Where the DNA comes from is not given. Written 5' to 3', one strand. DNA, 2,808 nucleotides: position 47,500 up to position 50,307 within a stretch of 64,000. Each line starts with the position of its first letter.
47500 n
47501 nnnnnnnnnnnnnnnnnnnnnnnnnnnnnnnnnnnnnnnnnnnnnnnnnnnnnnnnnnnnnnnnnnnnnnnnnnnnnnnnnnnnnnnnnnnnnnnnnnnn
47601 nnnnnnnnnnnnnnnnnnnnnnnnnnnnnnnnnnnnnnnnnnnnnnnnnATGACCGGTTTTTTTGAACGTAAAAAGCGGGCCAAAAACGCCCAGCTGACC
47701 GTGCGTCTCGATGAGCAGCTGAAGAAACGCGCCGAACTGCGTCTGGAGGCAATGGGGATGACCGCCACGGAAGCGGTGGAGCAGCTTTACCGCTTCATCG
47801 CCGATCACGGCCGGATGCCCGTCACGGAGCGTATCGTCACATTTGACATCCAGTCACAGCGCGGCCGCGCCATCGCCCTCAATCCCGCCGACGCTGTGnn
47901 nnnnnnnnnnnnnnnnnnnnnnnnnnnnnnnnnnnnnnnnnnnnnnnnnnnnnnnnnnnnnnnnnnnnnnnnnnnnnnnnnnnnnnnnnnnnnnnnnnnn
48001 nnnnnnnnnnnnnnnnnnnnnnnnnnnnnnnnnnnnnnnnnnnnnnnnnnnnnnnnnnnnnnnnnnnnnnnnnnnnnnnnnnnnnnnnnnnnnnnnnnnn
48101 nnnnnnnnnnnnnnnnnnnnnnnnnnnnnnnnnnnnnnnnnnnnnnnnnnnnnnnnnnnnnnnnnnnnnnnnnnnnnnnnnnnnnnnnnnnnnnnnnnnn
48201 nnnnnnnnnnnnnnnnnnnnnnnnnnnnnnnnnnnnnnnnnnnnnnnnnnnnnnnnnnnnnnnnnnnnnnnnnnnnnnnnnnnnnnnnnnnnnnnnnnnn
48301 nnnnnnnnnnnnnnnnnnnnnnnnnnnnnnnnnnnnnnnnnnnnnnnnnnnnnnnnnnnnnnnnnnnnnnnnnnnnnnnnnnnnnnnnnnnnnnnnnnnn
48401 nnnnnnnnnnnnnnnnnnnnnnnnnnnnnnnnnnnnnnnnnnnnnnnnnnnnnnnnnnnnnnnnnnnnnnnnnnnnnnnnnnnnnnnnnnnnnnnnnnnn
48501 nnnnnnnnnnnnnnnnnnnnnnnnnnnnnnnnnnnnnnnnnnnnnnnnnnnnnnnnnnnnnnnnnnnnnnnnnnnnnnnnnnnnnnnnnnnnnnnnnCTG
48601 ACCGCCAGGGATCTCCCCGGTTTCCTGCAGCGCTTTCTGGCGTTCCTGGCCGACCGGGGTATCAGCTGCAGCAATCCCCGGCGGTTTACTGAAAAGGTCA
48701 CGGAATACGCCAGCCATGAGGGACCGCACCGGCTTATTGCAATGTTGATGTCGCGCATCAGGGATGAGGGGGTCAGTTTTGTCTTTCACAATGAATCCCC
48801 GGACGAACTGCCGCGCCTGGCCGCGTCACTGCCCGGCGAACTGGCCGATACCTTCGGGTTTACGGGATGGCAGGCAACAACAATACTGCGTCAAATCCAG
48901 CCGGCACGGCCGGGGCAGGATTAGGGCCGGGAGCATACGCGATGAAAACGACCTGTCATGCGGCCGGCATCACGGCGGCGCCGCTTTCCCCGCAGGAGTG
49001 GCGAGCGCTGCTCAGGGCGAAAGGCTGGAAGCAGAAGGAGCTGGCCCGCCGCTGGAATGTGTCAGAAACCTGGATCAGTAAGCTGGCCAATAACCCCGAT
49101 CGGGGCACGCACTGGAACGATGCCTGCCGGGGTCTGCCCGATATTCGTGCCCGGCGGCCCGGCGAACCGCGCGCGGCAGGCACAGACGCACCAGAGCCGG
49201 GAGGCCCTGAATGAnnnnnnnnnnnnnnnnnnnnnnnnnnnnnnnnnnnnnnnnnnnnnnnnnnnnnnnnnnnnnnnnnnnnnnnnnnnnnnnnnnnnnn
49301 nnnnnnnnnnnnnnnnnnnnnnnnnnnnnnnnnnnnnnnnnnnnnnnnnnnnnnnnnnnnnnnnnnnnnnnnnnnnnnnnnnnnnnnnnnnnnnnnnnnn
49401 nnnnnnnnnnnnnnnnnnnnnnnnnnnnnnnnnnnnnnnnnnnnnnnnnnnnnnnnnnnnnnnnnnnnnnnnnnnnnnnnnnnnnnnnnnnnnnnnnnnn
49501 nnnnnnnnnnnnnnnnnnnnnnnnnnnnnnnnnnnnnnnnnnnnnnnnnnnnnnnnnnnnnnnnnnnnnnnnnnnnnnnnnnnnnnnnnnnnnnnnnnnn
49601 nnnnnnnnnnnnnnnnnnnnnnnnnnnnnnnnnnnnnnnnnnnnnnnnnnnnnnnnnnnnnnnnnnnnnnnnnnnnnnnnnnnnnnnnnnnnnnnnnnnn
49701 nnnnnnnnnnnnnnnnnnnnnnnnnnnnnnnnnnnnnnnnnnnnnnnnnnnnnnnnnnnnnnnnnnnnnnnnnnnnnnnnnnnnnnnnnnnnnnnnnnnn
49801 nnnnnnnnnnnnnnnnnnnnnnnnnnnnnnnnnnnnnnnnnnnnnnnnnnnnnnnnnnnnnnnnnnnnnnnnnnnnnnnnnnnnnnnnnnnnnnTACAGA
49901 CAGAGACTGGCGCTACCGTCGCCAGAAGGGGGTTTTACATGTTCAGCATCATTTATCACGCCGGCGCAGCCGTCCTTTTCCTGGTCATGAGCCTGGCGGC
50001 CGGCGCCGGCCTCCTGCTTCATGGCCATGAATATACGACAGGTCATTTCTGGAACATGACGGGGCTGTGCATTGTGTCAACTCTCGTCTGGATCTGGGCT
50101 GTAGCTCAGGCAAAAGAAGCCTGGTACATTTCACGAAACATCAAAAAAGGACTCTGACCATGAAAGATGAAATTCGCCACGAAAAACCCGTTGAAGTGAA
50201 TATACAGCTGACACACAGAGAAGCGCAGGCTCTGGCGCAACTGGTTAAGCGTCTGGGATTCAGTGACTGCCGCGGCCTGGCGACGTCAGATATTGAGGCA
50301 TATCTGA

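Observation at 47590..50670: GC-rich island: DinJ/RelB-like N-terminal domain fused to tandem 90-aa repeats, plus coupled HTH and unknown genes and two tiny membrane proteins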

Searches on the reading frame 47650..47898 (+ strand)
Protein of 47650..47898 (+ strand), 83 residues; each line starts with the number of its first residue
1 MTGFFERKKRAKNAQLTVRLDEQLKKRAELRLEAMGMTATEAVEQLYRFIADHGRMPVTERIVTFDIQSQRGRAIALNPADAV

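Call 92: search_solved_structures(query=window:47650-47898:+, max_evalue=1, show_alignments=2)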
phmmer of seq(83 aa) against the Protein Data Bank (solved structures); distinct sequences matched with E-value up to 1: 5.
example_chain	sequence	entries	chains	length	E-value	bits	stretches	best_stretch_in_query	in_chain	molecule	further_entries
4fxe_A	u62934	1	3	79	1.6e-06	31.6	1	16-64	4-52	Antitoxin RelB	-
2k29_A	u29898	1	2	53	2.2e-06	31.1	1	15-60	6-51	Antitoxin RelB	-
4ml0_A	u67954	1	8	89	0.26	15.1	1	11-59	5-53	Predicted antitoxin of YafQ-DinJ toxin-antitoxin system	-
4q2u_A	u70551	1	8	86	0.32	14.9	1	11-59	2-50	Antitoxin DinJ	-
9mxx_A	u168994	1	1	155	0.5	14.2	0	11-78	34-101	De novo protein with intramolecular isopeptide bond dnIPB-2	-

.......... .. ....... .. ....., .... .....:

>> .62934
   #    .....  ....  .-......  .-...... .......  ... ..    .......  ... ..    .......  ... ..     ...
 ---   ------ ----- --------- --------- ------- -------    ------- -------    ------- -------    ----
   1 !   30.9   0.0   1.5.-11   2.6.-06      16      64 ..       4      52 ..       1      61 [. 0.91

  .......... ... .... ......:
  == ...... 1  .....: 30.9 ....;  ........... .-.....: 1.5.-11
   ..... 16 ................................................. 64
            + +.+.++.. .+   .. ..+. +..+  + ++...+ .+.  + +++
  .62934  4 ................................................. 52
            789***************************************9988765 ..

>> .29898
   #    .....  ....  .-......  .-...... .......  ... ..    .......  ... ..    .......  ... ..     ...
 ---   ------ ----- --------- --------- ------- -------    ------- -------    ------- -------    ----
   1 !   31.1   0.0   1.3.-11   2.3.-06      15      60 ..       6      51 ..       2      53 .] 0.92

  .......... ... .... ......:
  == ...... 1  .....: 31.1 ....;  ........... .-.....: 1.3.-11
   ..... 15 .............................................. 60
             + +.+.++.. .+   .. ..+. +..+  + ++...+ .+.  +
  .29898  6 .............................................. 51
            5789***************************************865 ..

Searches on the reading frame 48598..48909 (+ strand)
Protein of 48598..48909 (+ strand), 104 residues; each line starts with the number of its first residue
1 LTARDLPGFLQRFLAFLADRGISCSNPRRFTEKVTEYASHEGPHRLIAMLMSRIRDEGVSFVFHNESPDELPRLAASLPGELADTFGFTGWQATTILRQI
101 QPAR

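Call 51: predict_structure(alignment_id=A3)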
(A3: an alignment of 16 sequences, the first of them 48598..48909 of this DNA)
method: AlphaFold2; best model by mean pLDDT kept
length: 104 residues; sequences in the alignment: 16
mean_pLDDT: 89.5   pTM: 0.82
mean pLDDT of the five models: 89.5, 88.4, 87.8, 87.6, 86.7
residues with pLDDT >= 90: 69; 70-90: 30; 50-70: 5; < 50: 0
segments of 3 or more residues with pLDDT < 50: none
pLDDT, mean of each block of 10 residues (from residue 1): 80 95 95 85 88 91 84 91 94 94 85
secondary structure, 60 per line:
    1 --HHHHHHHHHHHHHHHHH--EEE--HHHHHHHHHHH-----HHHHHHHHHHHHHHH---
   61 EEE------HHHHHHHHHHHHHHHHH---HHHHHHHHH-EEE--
elements in order: H3-19 E22-24 H27-37 H43-57 E61-63 H70-86 H90-98 E100-102

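Call 55: search_solved_structures(query=A3, max_evalue=10)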
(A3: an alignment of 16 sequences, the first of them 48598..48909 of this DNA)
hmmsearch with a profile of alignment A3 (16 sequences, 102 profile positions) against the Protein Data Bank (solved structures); distinct sequences matched with E-value up to 10: 5.
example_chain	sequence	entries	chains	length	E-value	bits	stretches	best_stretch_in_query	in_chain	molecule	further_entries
3ugm_A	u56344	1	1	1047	5.2e-09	39.8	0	72-98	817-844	TAL effector AvrBs3/PthA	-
4hpz_A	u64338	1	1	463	0.00018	25.2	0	69-97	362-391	dTale2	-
9jo8_A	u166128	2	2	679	0.00037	24.3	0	70-98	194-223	TALE repeat protein targeting mitochondiral ND1-L gene. | TALE repeat protein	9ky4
6z1p_AQ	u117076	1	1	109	0.04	17.7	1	53-91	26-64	mL102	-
4hlb_A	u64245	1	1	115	0.047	17.5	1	21-88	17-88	Uncharacterized protein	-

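Call 63: fold_search(model_id=the predicted structure, library=viral)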
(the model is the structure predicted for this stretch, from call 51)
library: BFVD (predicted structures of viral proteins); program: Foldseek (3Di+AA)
matches with E <= 10: 96; with E <= 0.001: 0
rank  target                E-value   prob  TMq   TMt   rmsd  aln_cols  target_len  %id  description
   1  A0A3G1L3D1            9.3e-01  0.60  0.39  0.52   3.6        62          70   16  Uncharacterized protein [Synechococcus phage S-CBWM1]
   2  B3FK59                1.3e+00  0.23  0.45  0.39   7.4       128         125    9  Uncharacterized protein [Pseudomonas phage 201phi2-1]
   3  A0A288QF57            1.5e+00  0.10  0.31  0.10  17.2       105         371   10  RNA-dependent RNA polymerase (Fragment) [Ceratobasidium megabirnavirus-like]
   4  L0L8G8                1.6e+00  0.06  0.23  0.12  14.7       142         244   10  RNA polymerase sigma factor SigF 1 [Bacillus phage phiAGATE]
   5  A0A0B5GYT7            1.8e+00  0.44  0.38  0.46   5.5        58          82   16  Uncharacterized protein [Vibrio phage phi 3]
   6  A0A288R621            2.0e+00  0.05  0.22  0.05  15.9       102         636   12  RNA-directed RNA polymerase (Fragment) [Pterostylis megabirnavirus-like]
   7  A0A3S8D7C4            2.1e+00  0.05  0.19  0.14  14.8        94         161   15  Uncharacterized protein [Vombatid gammaherpesvirus 1]
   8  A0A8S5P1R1            2.5e+00  0.06  0.27  0.18  15.7       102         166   12  Uncharacterized protein [Myoviridae sp. ctLnO19]
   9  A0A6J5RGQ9            2.8e+00  0.06  0.28  0.18  14.0       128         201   12  Uncharacterized protein [uncultured Caudovirales phage]
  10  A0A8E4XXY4            2.9e+00  0.16  0.29  0.27   3.6        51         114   16  Uncharacterized protein [Maribacter phage Colly_1]
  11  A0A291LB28            2.9e+00  0.07  0.23  0.29   8.6        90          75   13  Uncharacterized protein [Caulobacter phage Lullwater]
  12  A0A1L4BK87            3.7e+00  0.05  0.25  0.22  13.0       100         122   14  Uncharacterized protein [Cafeteriavirus-dependent mavirus]
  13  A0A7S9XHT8            3.7e+00  0.03  0.20  0.09  15.4        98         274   14  (no name in the UniProt tables at hand)
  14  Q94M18                4.2e+00  0.03  0.19  0.12  11.9       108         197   10  Uncharacterized protein [Synechococcus phage S-PM2]
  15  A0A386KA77            4.4e+00  0.05  0.30  0.18  11.0       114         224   16  Uncharacterized protein [Gordonia phage Turuncu]
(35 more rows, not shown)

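Call 89: search_protein_families(library=pfam, alignment_id=A3, max_evalue=10)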
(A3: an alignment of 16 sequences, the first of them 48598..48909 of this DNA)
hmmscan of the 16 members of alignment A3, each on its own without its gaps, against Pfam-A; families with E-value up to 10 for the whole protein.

A. member 1, window:48598-48909:+ (104 aa): 1 family
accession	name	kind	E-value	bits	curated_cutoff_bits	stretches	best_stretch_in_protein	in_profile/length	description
PF01842.31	ACT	-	0.0012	19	27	1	2-23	6-27/66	ACT domain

B. families by the number of members that match (of 16 scanned): 5 families
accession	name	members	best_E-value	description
PF01842.31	ACT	1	0.0012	ACT domain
PF13629.12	T2SS-T3SS_pil_N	1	0.15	Pilus formation protein N terminal region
PF22375.1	Lgt1_N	1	0.15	Glucosyltransferase Lgt1, N-terminal domain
PF01471.23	PG_binding_1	1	0.18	Putative peptidoglycan binding domain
PF08156.18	NOP5NT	1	0.2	NOP5NT (NUC127) domain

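Call 100: fold_search(model_id=the predicted structure, library=pdb)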
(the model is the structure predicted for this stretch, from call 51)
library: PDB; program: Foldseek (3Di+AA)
matches with E <= 10: 64; with E <= 0.001: 0
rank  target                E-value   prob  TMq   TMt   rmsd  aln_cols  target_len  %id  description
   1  4zua_A                2.4e+00  0.04  0.19  0.15  17.1       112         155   19  Crystal structure of the ExsA regulatory domain (released 2016-02-03)
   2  1wdk_A                2.7e+00  0.10  0.29  0.06  10.4        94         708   17  fatty acid beta-oxidation multienzyme complex from Pseudomonas fragi, form I (native2) (released 2004-07-27)
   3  9jhz_B                3.2e+00  0.15  0.25  0.10   3.3        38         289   16  3-Hydroxybutyryl-CoA dehydrogenase mutant(S117A) with acetoacetyl CoA and NAD (released 2024-11-13)
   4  1wdl_B                3.4e+00  0.15  0.27  0.05   4.4        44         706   25  fatty acid beta-oxidation multienzyme complex from Pseudomonas fragi, form II (native4) (released 2004-07-27)
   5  7u19_C                3.4e+00  0.06  0.23  0.11   9.8       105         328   10  RFC:PCNA bound to nicked DNA (released 2022-07-06)
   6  4pzc_A                3.6e+00  0.18  0.31  0.13   3.6        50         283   20  Crystal structure of (S)-3-hydroxybutyryl-CoA dehydrogenase PaaH1 from Ralstonia eutropha (released 2015-02-11)
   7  4eqq_A                3.8e+00  0.07  0.29  0.30  10.1       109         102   12  Structure of Ltp, a superinfection exclusion protein from the Streptococcus thermophilus temperate phage TP-J34 (released 2013-06-05)
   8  1wdk_B                4.2e+00  0.15  0.28  0.05   4.1        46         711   26  fatty acid beta-oxidation multienzyme complex from Pseudomonas fragi, form I (native2) (released 2004-07-27)
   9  3ry0_B                4.2e+00  0.09  0.22  0.32   4.8        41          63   17  Crystal structure of TomN, a 4-Oxalocrotonate Tautomerase homologue in Tomaymycin biosynthetic pathway (released 2011-08-17)
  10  3mvu                  4.2e+00  0.04  0.22  0.12   8.9        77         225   22  Crystal structure of a TenA family transcription regulator (TM1040_3656) from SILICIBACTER SP. TM1040 at 1.80 A resoluti (released 2010-05-26)
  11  9jhy_B                4.5e+00  0.15  0.25  0.10   3.0        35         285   17  3-Hydroxybutyryl-CoA dehydrogenase mutant (S117A) with acetoacetyl CoA (released 2024-11-06)
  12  1wdm_B                4.5e+00  0.11  0.29  0.06   6.8        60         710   20  fatty acid beta-oxidation multienzyme complex from Pseudomonas fragi, form I (native3) (released 2004-07-27)
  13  3ry0_A                5.0e+00  0.08  0.22  0.31   4.7        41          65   17  Crystal structure of TomN, a 4-Oxalocrotonate Tautomerase homologue in Tomaymycin biosynthetic pathway (released 2011-08-17)
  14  1u8r_H                5.0e+00  0.04  0.27  0.13  12.4       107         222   15  Crystal Structure of an IdeR-DNA Complex Reveals a Conformational Change in Activated IdeR for Base-specific Interacti (released 2004-10-05)
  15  3mog_A                5.3e+00  0.15  0.29  0.08   3.4        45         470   13  Crystal structure of 3-hydroxybutyryl-CoA dehydrogenase from Escherichia coli K12 substr. MG1655 (released 2010-06-23)
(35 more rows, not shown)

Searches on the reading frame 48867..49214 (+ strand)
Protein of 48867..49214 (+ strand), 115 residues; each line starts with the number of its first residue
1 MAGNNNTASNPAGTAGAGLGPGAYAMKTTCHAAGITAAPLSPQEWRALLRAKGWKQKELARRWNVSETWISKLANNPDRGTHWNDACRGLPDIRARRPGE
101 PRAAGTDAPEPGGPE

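Call 3: search_protein_families(library=pfam, proteins=[window:48867-49214:+], max_evalue=0.1)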
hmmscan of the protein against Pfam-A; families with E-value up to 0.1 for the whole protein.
window:48867-49214:+ (115 aa): 4 families
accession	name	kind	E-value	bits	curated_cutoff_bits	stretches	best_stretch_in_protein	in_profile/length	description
PF13384.12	HTH_23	-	0.00049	20.3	24.6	1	45-73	8-37/50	Homeodomain-like domain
PF13560.12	HTH_31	-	0.0021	18.7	27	1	47-74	8-35/64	Helix-turn-helix domain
PF01381.28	HTH_3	-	0.0095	16.4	23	1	46-76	2-32/55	Helix-turn-helix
PF13443.12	HTH_26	-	0.01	16.5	22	1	47-76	4-33/63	Cro/C1-type HTH DNA-binding domain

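Call 4: search_protein_families(library=ncbifam, proteins=[window:48867-49214:+], max_evalue=0.1)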
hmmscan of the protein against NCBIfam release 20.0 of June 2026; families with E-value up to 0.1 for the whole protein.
window:48867-49214:+ (115 aa): 3 families
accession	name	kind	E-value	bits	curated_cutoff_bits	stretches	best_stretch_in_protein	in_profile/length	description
TIGR03070.1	couple_hipB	subfamily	0.0014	18.6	71.65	1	51-75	13-37/58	type II toxin-antitoxin system Y4mF family antitoxin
NF007271.0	PRK09726.1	equivalog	0.0018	18.2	79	1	48-81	19-53/88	type II toxin-antitoxin system antitoxin HipB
NF033545.0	transpos_IS630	equivalog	0.046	13.2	100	1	48-81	7-40/299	IS630 family transposase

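Call 8: search_protein_families(library=padloc, proteins=[window:48867-49214:+], max_evalue=0.1)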
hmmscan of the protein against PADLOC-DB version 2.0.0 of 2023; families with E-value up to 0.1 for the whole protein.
window:48867-49214:+ (115 aa): 5 families
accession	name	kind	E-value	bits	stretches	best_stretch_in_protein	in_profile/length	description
PDLC04760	PDC-M64C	-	0.0063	14.9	1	47-72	33-58/93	-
PDLC04757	PDC-M64B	-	0.012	13.6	1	44-73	33-62/128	-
PDLC04762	PDC-M64C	-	0.029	12.5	1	48-82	35-65/97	-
PDLC02926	HTH_VI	-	0.034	12.4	1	51-76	12-37/92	-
PDLC04759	PDC-M64B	-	0.058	11.4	1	48-73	34-59/135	-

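Call 9: search_protein_families(library=phrogs, proteins=[window:48867-49214:+], max_evalue=0.1)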
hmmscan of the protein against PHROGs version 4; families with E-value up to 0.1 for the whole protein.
window:48867-49214:+ (115 aa): 14 families
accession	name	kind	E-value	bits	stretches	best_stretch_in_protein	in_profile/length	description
phrog_3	-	transcription regulation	0.00037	21.4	1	46-77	94-124/430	transcriptional repressor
phrog_4779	-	transcription regulation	0.0013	20.2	1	42-87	4-49/98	transcriptional regulator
phrog_6223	-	transcription regulation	0.0027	18.7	1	42-76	4-40/73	transcriptional repressor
phrog_8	-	transcription regulation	0.0044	17.5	1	49-76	84-112/346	transcriptional regulator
phrog_2339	-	DNA, RNA and nucleotide metabolism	0.0049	17.8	1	47-75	32-60/98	HTH DNA binding protein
phrog_836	-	transcription regulation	0.0069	17.5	1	44-79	88-122/133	late transcriptional activator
phrog_2104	-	unknown function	0.0085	17.3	1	37-73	36-72/103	-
phrog_29500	-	unknown function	0.011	16.9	1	37-77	25-64/92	-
phrog_725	-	transcription regulation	0.024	15.6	1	50-77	22-49/101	CII-like regulator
phrog_1373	-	transcription regulation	0.035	15.1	1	46-77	69-100/166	transcriptional regulator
phrog_5823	-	transcription regulation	0.071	13.2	1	46-76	12-42/404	transcriptional regulator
phrog_296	-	integration and excision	0.085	12.5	0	44-76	231-263/626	DNA transposition protein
phrog_57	-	head and packaging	0.088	13.6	0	52-76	11-35/199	terminase small subunit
phrog_1468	-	transcription regulation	0.092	13.4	0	49-73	16-40/67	transcriptional repressor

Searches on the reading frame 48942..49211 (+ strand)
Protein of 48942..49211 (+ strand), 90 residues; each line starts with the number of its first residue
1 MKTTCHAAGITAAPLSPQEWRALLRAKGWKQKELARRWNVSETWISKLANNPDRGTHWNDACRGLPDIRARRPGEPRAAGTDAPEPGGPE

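Call 71: find_homologous_proteins(query=window:48942-49211:+, max_evalue=0.01)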
Query window:48942-49211:+ (90 aa): 14 proteins with E <= 0.01 among 18 candidates.
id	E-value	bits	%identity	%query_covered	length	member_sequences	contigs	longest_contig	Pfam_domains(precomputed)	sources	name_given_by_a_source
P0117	1.0e-50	188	93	100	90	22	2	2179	-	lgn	-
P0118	1.8e-49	184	93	100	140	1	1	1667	-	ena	-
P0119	1.7e-44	168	84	100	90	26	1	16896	-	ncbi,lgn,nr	ncbi:helix-turn-helix transcriptional regulator [Salmonella enterica]|nr:helix-turn-helix transcript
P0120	1.1e-40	156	94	76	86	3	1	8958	-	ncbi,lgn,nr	ncbi:TPA: helix-turn-helix transcriptional regulator [Klebsiella pneumoniae]|nr:helix-turn-helix tra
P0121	6.6e-39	150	100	73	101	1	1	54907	-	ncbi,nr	ncbi:hypothetical protein GE194_23240 (plasmid) [Salmonella enterica subsp. enterica serovar Anatum]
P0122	1.4e-34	136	79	100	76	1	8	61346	-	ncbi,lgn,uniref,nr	ncbi:XRE family transcriptional regulator [Escherichia coli]|uniref:XRE family transcriptional regul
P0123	7.7e-29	118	98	61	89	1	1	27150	-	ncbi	-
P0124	1.4e-24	104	63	100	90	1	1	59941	-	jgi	jgi:hypothetical protein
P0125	2.4e-24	103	100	54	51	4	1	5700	-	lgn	-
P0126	1.1e-22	98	96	53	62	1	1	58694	-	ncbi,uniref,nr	ncbi:hypothetical protein QTO98_25520 [Klebsiella oxytoca]|uniref:hypothetical protein n=1 Tax=Klebs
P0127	8.2e-17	79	100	42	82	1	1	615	-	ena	-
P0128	8.2e-14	69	52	100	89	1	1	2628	-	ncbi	-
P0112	5.2e-8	51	96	31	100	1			-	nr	nr:Uncharacterised protein [Raoultella sp. NCTC 9187]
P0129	1.7e-4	40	92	27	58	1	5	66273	-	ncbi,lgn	ncbi:TPA: hypothetical protein ACG2IX_000461 [Escherichia coli]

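Call 120: find_encoding_contigs(protein=P0124, flank=6000, max_places=1)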
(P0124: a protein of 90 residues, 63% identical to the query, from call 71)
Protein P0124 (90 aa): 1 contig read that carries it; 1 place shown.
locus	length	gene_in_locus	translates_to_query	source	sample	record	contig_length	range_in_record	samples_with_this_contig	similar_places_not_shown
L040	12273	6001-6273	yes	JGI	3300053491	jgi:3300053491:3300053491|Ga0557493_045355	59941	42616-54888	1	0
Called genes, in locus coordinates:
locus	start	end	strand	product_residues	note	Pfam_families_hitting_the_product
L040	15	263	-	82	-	-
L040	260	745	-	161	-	-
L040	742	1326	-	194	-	-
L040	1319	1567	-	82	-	-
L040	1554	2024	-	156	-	-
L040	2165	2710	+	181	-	-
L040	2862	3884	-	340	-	-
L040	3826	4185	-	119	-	-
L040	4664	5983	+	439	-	-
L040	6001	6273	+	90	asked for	-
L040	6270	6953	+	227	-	-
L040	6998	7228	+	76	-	-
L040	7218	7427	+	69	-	PF24806:DUF7706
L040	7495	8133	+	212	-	-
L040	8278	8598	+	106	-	-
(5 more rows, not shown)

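Call 121: find_encoding_contigs(protein=P0128, flank=3000, max_places=1)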
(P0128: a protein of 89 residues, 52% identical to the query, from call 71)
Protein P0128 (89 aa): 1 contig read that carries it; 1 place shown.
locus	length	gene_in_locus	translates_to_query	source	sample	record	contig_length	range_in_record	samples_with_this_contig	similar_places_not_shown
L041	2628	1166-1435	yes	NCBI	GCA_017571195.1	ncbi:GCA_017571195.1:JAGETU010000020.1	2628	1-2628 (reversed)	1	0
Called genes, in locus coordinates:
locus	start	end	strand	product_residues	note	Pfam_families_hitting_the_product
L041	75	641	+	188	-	-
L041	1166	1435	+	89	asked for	-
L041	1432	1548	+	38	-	-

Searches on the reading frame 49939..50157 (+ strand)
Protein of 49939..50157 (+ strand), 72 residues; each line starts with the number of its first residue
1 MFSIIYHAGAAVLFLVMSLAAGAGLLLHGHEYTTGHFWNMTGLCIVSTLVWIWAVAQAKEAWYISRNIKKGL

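Call 3: search_protein_families(library=pfam, proteins=[window:49939-50157:+], max_evalue=0.1)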
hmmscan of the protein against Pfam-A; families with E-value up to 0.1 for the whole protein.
window:49939-50157:+ (72 aa): 3 families
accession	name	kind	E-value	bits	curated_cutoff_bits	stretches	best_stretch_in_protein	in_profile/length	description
PF24841.1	DUF7719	-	0.013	15.7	25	1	12-60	3-48/69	Domain of unknown function (DUF7719)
PF11286.13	DUF3087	-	0.017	15.1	23.4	1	8-64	20-76/165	Protein of unknown function (DUF3087)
PF22285.2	DUF6962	-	0.019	15.4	27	1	11-57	32-83/198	Family of unknown function (DUF6962)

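Call 4: search_protein_families(library=ncbifam, proteins=[window:49939-50157:+], max_evalue=0.1)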
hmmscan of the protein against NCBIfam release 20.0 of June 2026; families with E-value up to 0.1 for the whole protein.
window:49939-50157:+ (72 aa): 1 family
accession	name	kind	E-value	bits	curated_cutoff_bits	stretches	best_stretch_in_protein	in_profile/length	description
NF009223.0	PRK12573.1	subfamily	0.062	13.4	152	1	4-53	6-52/140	Na(+)/H(+) antiporter subunit B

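Call 8: search_protein_families(library=padloc, proteins=[window:49939-50157:+], max_evalue=0.1)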
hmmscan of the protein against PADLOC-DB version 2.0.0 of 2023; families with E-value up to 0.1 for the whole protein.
window:49939-50157:+ (72 aa): 0 families

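Call 9: search_protein_families(library=phrogs, proteins=[window:49939-50157:+], max_evalue=0.1)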
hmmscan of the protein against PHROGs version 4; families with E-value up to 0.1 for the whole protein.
window:49939-50157:+ (72 aa): 0 families
